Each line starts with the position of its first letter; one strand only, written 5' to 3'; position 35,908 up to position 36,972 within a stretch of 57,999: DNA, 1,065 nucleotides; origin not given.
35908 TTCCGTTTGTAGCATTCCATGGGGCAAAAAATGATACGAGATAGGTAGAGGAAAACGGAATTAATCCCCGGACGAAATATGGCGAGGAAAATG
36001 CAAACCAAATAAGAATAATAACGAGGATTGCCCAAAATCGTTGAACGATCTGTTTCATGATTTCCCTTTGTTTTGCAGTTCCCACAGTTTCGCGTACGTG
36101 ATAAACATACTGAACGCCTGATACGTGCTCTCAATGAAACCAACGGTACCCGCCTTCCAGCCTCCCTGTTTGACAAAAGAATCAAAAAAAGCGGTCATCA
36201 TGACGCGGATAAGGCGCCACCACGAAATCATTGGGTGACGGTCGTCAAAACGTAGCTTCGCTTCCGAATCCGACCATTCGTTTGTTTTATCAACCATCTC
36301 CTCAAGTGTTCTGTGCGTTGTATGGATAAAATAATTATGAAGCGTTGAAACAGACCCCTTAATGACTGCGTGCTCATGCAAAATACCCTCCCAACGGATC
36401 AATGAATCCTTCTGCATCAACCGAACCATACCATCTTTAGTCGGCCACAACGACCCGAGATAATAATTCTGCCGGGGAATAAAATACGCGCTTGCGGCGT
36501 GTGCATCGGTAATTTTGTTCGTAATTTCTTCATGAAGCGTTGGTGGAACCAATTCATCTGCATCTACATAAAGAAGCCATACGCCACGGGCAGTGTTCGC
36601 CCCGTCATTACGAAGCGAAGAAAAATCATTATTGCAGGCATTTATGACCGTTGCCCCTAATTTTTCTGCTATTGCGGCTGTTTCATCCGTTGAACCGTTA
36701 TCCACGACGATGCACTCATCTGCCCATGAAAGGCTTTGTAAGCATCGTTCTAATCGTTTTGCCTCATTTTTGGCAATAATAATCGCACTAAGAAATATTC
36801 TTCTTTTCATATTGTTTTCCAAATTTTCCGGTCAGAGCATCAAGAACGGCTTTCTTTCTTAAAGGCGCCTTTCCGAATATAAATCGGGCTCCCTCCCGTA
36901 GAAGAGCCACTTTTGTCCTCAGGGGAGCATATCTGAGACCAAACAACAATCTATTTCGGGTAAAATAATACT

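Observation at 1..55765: Window-spanning glycan assembly locus with 22 GT-C-like membrane genes, 12 soluble GTs, 2 Wzx flippases and a sugar-nucleotide block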

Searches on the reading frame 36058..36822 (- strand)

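Call 5: search_protein_families(library=pfam, proteins=[window:36058-36822:-], max_evalue=0.01)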
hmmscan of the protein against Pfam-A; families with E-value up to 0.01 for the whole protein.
window:36058-36822:- (255 aa): 3 families
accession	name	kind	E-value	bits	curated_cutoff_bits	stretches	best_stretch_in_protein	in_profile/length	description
PF00535.33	Glycos_transf_2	-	4.1e-21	76.1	23.3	1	12-129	1-129/168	Glycosyl transferase family 2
PF13704.12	Glyco_tranf_2_4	-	2.9e-08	34.5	27.5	1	18-92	1-84/98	Glycosyl transferase family 2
PF10111.15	Glyco_tranf_2_2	-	0.0066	16.4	27.3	1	15-102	4-104/276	Glycosyltransferase like family 2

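Call 46: search_protein_families(library=ncbifam, proteins=[window:36058-36822:-], max_evalue=0.00001)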
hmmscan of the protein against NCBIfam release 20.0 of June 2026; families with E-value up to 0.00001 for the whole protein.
window:36058-36822:- (255 aa): 6 families
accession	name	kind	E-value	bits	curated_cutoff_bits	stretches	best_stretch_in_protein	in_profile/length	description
TIGR04283.1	glyco_like_mftF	equivalog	1.6e-15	57.3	182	1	11-114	1-107/221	TIGR04283 family arsenosugar biosynthesis glycosyltransferase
NF007482.0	PRK10073.1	equivalog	6.2e-11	41.9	423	1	8-101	5-107/334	glycosyltransferase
TIGR04195.1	S_glycosyl_SunS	equivalog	1.8e-10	40.3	350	1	14-153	62-203/421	SunS family peptide S-glycosyltransferase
TIGR03965.1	mycofact_glyco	equivalog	5.9e-08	32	280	1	13-107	78-182/467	mycofactocin biosynthesis glycosyltransferase MftF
NF010496.0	PRK13915.1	equivalog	2.7e-07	30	262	1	6-62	28-91/307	glucosyl-3-phosphoglycerate synthase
NF041875.1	EPS_EpsD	equivalog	2.1e-06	27.4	370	1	11-99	1-99/325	exopolysaccharide biosynthesis glycosyltransferase EpsD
